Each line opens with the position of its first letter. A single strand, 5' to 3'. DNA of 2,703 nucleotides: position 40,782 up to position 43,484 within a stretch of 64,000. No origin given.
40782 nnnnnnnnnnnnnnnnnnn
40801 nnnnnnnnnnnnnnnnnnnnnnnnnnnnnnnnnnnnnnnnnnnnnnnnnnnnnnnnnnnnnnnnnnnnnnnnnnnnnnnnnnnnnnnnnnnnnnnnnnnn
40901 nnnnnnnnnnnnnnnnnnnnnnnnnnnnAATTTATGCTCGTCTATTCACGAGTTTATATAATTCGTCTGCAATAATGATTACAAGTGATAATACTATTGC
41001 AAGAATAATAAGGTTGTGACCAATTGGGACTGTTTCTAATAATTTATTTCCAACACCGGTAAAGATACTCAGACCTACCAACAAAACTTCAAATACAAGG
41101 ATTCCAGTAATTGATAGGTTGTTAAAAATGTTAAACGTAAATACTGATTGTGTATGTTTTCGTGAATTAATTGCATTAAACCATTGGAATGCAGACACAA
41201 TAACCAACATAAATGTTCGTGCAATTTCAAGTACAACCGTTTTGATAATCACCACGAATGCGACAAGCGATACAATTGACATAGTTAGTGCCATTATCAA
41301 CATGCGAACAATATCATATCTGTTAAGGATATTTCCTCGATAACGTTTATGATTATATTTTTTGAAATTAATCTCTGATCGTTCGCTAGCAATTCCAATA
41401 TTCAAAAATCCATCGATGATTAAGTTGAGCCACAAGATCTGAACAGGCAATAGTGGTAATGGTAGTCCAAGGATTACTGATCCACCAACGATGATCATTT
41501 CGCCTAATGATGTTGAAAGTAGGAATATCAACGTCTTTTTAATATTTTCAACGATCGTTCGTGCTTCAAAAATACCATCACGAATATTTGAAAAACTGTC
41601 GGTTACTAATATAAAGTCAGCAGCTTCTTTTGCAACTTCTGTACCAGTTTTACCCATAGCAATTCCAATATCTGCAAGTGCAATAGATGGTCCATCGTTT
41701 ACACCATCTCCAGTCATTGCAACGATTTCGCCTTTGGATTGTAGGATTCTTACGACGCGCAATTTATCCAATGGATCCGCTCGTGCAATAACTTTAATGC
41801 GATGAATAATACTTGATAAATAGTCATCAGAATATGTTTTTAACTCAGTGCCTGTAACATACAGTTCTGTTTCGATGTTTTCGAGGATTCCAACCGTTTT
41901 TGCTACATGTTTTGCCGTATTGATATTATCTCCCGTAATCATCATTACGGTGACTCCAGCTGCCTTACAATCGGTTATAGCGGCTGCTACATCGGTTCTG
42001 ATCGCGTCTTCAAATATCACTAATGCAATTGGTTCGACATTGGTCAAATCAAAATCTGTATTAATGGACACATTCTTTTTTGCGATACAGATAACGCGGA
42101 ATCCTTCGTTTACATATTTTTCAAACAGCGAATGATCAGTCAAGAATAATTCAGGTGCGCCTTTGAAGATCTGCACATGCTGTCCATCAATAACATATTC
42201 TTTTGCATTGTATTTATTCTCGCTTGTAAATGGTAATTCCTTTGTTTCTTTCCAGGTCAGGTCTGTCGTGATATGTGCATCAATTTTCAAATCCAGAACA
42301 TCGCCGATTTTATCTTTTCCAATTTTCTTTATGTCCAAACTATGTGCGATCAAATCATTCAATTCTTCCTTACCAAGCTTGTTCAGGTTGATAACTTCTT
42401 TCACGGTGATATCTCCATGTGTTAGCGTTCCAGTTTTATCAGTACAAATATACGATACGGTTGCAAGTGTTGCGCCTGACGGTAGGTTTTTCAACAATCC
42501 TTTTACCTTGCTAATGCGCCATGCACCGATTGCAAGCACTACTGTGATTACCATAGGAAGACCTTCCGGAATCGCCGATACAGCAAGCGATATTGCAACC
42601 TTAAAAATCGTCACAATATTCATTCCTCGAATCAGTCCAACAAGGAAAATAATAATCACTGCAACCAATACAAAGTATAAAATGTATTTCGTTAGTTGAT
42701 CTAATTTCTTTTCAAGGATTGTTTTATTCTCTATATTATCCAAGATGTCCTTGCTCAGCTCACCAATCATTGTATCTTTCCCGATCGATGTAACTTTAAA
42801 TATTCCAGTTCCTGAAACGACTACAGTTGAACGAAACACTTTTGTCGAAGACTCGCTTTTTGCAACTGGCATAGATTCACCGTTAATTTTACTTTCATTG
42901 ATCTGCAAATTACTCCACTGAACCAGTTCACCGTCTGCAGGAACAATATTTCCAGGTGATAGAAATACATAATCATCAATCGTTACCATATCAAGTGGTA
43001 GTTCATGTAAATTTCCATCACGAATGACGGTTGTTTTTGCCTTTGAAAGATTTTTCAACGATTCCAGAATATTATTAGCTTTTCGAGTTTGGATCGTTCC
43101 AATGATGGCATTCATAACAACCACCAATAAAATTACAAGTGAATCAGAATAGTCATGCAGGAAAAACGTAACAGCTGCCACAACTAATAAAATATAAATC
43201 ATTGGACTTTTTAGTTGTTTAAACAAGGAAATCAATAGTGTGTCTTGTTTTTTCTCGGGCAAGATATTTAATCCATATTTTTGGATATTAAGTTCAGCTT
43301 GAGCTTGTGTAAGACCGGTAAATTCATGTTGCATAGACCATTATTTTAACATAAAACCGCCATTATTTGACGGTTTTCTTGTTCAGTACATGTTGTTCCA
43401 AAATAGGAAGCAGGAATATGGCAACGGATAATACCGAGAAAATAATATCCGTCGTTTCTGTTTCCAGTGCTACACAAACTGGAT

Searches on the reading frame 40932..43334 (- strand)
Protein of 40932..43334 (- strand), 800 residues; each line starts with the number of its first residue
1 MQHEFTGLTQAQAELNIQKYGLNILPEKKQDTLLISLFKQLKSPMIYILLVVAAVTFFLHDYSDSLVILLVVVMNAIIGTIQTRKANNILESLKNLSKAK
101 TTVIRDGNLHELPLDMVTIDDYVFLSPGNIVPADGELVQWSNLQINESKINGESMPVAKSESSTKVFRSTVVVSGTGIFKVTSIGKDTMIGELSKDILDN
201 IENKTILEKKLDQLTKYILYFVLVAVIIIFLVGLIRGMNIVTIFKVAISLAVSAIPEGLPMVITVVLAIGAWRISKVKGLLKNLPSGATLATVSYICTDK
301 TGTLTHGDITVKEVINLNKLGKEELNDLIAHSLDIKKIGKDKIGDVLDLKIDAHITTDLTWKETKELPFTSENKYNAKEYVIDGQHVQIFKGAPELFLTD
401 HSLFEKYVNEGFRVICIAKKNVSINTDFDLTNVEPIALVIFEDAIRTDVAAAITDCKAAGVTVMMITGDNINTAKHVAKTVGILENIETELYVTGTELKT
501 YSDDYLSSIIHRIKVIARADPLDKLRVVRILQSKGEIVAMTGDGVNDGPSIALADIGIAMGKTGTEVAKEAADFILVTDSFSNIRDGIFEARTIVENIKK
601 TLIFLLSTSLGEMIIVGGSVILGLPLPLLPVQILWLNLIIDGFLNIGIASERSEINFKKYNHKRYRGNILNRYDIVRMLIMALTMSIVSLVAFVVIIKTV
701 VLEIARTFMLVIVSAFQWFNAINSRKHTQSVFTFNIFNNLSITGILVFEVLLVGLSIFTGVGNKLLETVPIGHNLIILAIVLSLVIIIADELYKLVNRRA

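Call 78: search_protein_families(library=ncbifam, proteins=[window:40932-43334:-], max_evalue=1e-10)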
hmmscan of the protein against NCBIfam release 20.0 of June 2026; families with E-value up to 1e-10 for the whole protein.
window:40932-43334:- (800 aa): 18 families
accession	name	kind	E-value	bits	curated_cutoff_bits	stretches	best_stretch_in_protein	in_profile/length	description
TIGR01522.1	ATPase-IIA2_Ca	equivalog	2.3e-130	435.9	798.3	1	6-799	22-852/854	calcium-transporting P-type ATPase, PMR1-type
TIGR01116.1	ATPase-IIA1_Ca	equivalog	9.6e-114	381.2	703.4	2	408-798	438-799/799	calcium-translocating P-type ATPase, SERCA-type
TIGR01647.1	ATPase-IIIA_H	equivalog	1e-101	341.4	615.5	1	7-747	1-719/755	plasma-membrane proton-efflux P-type ATPase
TIGR01517.1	ATPase-IIB_Ca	equivalog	1.1e-101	341.5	507.05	2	404-796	504-879/882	calcium-translocating P-type ATPase, PMCA-type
TIGR01524.1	ATPase-IIIB_Mg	equivalog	3.2e-88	296.6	610.75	2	5-393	31-439/867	magnesium-translocating P-type ATPase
TIGR01494.1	ATPase_P-type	subfamily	3e-87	293.1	62.3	3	67-320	1-238/478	HAD-IC family P-type ATPase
TIGR01523.1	ATPase-IID_K-Na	equivalog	3e-83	280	645.05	3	406-698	547-859/997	potassium/sodium efflux P-type ATPase, fungal-type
TIGR01106.1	ATPase-IIC_X-K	subfamily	1.5e-78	264.7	946.1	2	493-693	639-840/997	Na,H/K antiporter P-type ATPase subunit alpha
TIGR01525.1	ATPase-IB_hvy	subfamily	1.2e-75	255.4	346.25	2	49-491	5-434/560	heavy metal translocating P-type ATPase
NF011702.0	PRK15122.1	subfamily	5.5e-75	252.9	975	2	3-369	45-451/907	magnesium-translocating P-type ATPase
TIGR01511.1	ATPase-IB1_Cu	subfamily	4.8e-56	190.8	397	2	58-328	38-296/542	copper-translocating P-type ATPase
TIGR01512.1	ATPase-IB2_Cd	subfamily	1.8e-53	181.9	313.5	2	48-315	3-256/494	cadmium family heavy metal-translocating P-type ATPase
TIGR01657.1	P-ATPase-V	hypoth_equivalog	4.2e-46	157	618.25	3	4-373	136-539/1055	ATP13A2 family polyamine export P-type ATPase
NF008262.1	PRK11033.1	equivalog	1.2e-39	136.3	1005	2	46-483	178-598/731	zinc/cadmium/mercury/lead-transporting ATPase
NF007952.0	PRK10671.1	equivalog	1.2e-38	132.8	1316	2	514-604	695-784/838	copper-exporting P-type ATPase CopA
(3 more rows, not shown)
